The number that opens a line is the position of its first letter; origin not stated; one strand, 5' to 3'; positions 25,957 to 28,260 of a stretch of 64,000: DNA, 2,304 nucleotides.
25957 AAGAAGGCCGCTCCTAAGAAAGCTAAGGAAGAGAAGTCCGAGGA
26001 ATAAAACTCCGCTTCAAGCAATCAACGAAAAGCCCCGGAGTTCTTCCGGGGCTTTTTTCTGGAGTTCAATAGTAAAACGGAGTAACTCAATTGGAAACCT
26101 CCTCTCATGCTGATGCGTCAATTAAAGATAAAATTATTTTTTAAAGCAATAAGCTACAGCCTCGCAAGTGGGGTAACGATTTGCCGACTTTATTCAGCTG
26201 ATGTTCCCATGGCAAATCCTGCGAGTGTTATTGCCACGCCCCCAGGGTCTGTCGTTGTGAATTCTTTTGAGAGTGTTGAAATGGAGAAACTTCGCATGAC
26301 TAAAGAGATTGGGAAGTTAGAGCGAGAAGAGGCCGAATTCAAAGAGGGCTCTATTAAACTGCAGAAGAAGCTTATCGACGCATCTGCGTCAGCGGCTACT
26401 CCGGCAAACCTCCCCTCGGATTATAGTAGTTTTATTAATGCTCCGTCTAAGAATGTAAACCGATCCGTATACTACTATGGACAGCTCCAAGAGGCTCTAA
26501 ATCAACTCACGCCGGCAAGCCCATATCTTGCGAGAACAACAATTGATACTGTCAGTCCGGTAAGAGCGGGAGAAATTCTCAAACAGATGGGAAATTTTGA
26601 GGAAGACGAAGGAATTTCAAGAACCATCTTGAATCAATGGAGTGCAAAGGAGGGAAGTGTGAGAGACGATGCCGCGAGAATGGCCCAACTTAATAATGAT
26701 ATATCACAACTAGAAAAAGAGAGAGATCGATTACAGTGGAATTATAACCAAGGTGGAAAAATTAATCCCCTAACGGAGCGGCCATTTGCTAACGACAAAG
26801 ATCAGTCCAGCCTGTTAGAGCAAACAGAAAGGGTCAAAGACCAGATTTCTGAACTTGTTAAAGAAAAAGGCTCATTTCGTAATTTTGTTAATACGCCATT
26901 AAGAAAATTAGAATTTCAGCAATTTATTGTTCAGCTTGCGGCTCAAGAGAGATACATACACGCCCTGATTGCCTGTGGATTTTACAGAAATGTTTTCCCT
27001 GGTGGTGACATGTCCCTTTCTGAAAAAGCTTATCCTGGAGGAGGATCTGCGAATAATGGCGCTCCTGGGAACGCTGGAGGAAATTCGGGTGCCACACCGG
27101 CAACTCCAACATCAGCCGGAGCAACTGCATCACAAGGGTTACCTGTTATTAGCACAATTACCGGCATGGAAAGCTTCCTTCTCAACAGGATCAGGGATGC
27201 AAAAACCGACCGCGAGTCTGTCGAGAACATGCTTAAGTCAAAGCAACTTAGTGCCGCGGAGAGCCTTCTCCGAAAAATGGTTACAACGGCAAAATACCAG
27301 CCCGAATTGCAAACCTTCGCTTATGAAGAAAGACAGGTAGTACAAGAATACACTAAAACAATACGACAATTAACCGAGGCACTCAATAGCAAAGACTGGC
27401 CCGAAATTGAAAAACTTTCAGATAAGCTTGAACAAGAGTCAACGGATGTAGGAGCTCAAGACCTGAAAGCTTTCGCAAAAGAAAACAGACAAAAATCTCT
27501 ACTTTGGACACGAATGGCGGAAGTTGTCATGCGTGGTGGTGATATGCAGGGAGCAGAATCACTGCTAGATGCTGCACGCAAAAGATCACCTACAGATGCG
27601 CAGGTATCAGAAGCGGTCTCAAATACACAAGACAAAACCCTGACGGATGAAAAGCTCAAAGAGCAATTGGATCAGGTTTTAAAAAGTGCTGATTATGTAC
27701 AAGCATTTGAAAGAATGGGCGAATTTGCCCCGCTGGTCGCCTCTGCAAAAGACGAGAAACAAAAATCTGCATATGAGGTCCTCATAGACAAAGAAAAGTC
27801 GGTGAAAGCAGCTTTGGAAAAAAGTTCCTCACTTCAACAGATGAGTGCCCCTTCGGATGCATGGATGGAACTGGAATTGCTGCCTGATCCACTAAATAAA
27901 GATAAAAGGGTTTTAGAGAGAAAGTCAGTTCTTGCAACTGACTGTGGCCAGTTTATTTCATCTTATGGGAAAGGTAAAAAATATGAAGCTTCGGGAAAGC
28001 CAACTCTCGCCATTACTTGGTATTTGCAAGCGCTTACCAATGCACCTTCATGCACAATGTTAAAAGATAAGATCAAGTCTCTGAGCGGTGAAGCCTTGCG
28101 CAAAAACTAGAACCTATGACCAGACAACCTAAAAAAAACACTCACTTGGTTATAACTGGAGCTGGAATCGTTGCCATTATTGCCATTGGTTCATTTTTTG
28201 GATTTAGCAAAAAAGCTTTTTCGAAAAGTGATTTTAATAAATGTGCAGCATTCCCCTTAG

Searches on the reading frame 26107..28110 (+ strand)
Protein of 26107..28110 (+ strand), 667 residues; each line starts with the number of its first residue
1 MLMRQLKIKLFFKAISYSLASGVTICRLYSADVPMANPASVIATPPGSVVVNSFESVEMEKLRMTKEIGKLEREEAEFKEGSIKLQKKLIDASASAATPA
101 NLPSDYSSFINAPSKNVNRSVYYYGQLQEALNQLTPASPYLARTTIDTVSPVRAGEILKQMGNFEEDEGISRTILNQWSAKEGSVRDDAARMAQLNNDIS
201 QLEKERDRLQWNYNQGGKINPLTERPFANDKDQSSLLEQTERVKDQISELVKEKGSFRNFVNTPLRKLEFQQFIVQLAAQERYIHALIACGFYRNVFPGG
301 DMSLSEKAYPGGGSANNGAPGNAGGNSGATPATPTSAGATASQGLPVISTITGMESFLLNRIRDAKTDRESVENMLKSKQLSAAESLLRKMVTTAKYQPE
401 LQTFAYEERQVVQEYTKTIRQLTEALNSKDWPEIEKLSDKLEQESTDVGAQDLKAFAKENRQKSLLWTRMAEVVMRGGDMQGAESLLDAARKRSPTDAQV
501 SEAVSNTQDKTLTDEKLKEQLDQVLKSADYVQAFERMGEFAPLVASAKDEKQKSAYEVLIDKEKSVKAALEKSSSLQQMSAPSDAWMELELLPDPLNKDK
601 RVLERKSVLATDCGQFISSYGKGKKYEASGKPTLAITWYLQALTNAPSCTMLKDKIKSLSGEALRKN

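Call 10: search_protein_families(library=pfam, proteins=[window:26107-28110:+], max_evalue=0.001)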
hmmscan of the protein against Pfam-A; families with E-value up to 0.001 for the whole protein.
window:26107-28110:+ (667 aa): 3 families
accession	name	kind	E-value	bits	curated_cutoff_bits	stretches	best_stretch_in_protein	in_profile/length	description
PF13428.12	TPR_14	-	2.1e-06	28.3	23.5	0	466-500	3-37/44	Tetratricopeptide repeat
PF13432.12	TPR_16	-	5.2e-05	24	32.7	0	439-498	6-65/65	Tetratricopeptide repeat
PF14559.12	TPR_19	-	0.00012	22.7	25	0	442-504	3-65/68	Tetratricopeptide repeat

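Call 63: search_protein_families(library=pfam, proteins=[window:26107-28110:+], max_evalue=0.01)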
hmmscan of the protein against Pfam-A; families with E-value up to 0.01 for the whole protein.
window:26107-28110:+ (667 aa): 5 families
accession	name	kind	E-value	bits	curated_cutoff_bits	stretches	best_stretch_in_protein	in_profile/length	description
PF13428.12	TPR_14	-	2.1e-06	28.3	23.5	0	466-500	3-37/44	Tetratricopeptide repeat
PF13432.12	TPR_16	-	5.2e-05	24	32.7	0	439-498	6-65/65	Tetratricopeptide repeat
PF14559.12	TPR_19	-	0.00012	22.7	25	0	442-504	3-65/68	Tetratricopeptide repeat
PF21928.1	XLF_CC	-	0.0014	18.9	27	1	417-446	22-50/53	XLF protein coiled-coil region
PF07719.23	TPR_2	-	0.0016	18.9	27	0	620-648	5-33/34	Tetratricopeptide repeat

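Call 64: search_solved_structures(query=window:26107-28110:+, max_evalue=0.01)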
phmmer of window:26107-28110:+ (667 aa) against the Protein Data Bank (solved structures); distinct sequences matched with E-value up to 0.01: 0.
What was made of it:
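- Tried and rejected: Its TPRs are C-terminal and it has no barrel or PDB hit (calls 63, 64).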
